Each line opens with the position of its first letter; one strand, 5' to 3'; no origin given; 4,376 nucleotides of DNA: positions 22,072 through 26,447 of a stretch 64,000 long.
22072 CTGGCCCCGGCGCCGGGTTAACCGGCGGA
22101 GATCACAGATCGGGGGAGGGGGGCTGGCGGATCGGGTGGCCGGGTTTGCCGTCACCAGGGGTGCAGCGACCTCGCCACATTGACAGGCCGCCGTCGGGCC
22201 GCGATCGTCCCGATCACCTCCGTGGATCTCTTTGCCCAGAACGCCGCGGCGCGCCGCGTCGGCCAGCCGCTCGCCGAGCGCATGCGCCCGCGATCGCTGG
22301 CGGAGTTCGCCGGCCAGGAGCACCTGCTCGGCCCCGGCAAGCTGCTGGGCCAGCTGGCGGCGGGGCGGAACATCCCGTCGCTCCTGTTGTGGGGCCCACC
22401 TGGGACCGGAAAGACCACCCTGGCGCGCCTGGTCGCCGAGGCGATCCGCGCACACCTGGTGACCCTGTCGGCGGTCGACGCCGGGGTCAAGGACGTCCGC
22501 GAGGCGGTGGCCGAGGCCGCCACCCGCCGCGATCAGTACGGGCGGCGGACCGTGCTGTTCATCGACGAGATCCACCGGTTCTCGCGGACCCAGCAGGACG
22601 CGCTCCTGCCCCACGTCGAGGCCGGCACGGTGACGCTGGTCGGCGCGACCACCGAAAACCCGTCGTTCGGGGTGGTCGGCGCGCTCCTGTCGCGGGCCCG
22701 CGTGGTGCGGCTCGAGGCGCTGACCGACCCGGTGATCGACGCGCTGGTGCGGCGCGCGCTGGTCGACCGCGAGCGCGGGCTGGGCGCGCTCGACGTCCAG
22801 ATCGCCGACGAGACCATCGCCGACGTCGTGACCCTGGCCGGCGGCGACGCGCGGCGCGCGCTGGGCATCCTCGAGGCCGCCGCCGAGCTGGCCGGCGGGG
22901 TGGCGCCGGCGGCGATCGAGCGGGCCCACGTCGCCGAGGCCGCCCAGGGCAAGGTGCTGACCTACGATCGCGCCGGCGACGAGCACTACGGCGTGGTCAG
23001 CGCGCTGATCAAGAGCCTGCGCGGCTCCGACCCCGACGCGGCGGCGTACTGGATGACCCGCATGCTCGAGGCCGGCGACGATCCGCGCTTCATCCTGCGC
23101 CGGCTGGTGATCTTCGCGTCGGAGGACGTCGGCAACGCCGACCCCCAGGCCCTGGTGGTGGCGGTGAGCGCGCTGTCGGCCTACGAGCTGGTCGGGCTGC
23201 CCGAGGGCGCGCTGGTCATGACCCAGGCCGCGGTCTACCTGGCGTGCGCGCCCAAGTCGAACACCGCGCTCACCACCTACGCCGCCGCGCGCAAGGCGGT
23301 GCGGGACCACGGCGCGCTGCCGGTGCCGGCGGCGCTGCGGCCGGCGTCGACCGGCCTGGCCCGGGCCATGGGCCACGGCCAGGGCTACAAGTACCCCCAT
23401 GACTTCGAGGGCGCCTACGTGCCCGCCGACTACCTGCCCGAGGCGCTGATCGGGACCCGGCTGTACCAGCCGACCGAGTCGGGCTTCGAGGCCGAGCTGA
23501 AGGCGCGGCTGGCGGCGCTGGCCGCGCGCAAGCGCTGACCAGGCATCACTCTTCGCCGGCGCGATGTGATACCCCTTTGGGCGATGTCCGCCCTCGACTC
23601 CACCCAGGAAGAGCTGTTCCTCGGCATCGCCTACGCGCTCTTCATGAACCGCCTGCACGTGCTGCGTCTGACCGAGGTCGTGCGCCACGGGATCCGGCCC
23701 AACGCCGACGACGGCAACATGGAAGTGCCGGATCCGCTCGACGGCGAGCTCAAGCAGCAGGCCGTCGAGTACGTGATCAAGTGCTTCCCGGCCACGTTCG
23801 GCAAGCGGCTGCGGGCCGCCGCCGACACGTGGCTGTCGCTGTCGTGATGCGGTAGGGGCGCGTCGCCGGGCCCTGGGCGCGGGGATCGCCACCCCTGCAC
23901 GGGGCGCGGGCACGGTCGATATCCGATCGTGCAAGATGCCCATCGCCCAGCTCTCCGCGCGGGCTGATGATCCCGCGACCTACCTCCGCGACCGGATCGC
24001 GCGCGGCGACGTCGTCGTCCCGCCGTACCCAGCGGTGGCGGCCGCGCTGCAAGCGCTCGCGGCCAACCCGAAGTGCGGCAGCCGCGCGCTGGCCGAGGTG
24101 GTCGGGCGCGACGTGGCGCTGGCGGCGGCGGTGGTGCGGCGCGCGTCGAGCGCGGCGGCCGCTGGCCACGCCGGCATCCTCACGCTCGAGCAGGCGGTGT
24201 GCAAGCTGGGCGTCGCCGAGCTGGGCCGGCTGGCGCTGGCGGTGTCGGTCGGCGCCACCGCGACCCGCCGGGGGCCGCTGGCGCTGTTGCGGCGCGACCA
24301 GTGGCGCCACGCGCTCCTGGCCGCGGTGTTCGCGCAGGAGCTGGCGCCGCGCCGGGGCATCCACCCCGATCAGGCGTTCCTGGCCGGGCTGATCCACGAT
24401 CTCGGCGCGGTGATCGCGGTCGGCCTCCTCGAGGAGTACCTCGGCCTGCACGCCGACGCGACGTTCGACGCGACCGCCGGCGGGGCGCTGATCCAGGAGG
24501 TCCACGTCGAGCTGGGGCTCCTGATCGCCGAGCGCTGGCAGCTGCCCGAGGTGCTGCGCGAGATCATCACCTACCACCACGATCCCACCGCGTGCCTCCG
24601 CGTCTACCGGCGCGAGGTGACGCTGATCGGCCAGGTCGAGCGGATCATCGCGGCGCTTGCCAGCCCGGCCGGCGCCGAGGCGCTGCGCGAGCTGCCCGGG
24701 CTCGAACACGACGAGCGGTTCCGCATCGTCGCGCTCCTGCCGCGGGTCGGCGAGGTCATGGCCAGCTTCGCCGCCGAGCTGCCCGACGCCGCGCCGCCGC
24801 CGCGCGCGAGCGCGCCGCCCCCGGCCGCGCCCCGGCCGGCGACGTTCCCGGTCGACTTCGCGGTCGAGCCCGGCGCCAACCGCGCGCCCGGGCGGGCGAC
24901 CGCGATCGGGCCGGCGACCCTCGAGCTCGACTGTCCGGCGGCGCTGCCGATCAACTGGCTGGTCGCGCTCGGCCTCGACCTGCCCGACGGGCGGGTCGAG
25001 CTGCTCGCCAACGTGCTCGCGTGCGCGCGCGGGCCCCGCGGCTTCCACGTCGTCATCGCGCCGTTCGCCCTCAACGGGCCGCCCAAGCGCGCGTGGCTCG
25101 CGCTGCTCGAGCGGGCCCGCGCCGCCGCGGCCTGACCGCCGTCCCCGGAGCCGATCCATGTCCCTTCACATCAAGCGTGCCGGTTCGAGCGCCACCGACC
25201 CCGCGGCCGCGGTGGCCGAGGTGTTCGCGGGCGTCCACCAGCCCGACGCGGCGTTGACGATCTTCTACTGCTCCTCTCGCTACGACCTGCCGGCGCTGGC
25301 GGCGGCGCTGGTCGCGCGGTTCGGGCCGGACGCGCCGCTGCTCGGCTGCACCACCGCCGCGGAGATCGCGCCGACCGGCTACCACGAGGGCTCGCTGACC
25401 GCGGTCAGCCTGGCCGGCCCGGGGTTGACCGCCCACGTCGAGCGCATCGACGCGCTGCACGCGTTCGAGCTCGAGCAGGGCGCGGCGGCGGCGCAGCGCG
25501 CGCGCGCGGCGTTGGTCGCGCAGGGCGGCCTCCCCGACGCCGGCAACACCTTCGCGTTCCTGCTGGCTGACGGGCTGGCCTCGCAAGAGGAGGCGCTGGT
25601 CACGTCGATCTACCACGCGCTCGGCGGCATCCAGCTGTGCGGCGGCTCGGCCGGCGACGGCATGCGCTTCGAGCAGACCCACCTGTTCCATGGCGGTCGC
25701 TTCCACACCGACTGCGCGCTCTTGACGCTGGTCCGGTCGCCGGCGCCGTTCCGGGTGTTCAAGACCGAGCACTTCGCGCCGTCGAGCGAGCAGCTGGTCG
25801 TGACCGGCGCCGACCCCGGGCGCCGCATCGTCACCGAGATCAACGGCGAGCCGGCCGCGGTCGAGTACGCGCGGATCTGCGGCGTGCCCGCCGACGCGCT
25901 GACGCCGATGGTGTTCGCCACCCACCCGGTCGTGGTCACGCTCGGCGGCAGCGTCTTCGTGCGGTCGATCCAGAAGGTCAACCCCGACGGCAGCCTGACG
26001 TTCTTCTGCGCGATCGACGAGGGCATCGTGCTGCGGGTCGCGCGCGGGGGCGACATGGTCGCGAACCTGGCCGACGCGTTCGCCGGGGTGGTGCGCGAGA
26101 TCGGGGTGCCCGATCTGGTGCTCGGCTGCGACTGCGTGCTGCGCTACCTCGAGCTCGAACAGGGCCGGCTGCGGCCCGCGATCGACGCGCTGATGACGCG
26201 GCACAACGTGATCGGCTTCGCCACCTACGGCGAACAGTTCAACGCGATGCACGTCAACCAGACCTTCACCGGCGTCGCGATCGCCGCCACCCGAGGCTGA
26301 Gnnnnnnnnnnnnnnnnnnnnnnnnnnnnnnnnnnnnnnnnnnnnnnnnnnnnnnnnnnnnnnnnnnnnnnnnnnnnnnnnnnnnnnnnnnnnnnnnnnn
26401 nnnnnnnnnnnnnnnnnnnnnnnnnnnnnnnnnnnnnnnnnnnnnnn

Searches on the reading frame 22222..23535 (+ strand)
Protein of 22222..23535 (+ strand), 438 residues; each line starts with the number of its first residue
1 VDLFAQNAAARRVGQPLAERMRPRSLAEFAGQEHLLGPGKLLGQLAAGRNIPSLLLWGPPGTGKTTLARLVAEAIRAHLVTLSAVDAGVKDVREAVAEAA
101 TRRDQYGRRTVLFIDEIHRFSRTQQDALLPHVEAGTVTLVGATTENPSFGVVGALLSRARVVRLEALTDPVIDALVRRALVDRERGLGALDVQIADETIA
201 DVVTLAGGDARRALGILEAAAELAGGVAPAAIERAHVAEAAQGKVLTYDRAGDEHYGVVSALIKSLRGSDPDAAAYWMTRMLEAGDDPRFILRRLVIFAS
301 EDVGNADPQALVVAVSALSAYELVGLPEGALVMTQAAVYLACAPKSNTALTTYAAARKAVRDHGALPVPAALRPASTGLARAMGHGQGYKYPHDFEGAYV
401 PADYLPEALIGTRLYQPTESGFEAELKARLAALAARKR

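Call 106: search_protein_families(library=pfam, proteins=[window:22222-23535:+], max_evalue=0.001)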
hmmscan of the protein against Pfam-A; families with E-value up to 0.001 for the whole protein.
window:22222-23535:+ (438 aa): 17 families
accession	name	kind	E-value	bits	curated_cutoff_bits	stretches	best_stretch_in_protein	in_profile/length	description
PF12002.13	MgsA_C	-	1.5e-63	214.1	27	1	268-432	1-165/167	MgsA AAA+ ATPase C terminal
PF16193.11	AAA_assoc_2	-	3.4e-20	72.5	34.3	1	190-267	3-81/81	AAA C-terminal domain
PF00004.35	AAA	-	4.6e-17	63.1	21.2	1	54-156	1-119/131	ATPase family associated with various cellular activities (AAA)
PF05496.18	RuvB_N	-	1.6e-14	54.4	27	1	21-140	1-116/159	Holliday junction DNA helicase RuvB P-loop domain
PF13191.12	AAA_16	-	2.6e-09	38.2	32.6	1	41-79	15-53/167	AAA ATPase domain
PF07728.20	AAA_5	-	3.6e-08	33.9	22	1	54-143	2-101/139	AAA domain (dynein-related subfamily)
PF13401.12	AAA_22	-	2.7e-07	31.4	27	1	53-127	7-86/130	AAA domain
PF13604.12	AAA_30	-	2.6e-06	27.7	27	1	55-151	22-133/191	AAA domain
PF01078.27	Mg_chelatase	-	3.9e-06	26.9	20.3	0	53-72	24-43/207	Magnesium chelatase, subunit ChlI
PF00158.32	Sigma54_activat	-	6.7e-06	26.3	20.2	0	55-146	26-131/168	Sigma-54 interaction domain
PF07726.17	AAA_3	-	1.4e-05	25.5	27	0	54-148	2-102/131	ATPase family associated with various cellular activities (AAA)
PF13173.12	AAA_14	-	2.6e-05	24.7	27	1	54-123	5-77/129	AAA domain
PF07724.20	AAA_2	-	2.7e-05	24.7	27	1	50-138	2-105/166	AAA domain (Cdc48 subfamily)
PF22703.2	Cdc6_lid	-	0.00018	21.8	27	1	196-241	19-67/68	Cdc6 AAA+ ATPase-type lid domain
PF13245.12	AAA_19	-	0.00021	21.9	25.1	0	53-76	13-36/134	AAA domain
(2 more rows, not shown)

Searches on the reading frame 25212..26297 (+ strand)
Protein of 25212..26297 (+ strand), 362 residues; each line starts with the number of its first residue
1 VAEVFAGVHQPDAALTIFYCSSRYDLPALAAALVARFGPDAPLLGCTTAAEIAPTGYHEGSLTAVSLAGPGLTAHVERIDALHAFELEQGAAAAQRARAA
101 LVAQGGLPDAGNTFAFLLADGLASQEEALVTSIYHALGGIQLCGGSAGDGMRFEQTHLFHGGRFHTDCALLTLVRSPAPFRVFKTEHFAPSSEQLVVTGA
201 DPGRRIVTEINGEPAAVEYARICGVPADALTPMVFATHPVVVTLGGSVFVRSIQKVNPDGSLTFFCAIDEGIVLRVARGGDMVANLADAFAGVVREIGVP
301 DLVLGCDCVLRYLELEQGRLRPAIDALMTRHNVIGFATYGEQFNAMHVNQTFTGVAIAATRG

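Call 13: search_protein_families(library=pfam, proteins=[window:25212-26297:+], max_evalue=0.01)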
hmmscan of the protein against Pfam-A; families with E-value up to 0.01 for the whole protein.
window:25212-26297:+ (362 aa): 3 families
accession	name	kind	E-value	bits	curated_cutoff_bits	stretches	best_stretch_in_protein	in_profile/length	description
PF08495.15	FIST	-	9e-46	156.6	23.2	1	15-213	2-189/189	FIST N domain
PF10442.14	FIST_C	-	6.7e-23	81.7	28.5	1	215-344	1-131/131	FIST C domain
PF09837.15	DUF2064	-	0.0073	16.6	25.8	0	267-338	29-96/120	Uncharacterized protein conserved in bacteria (DUF2064)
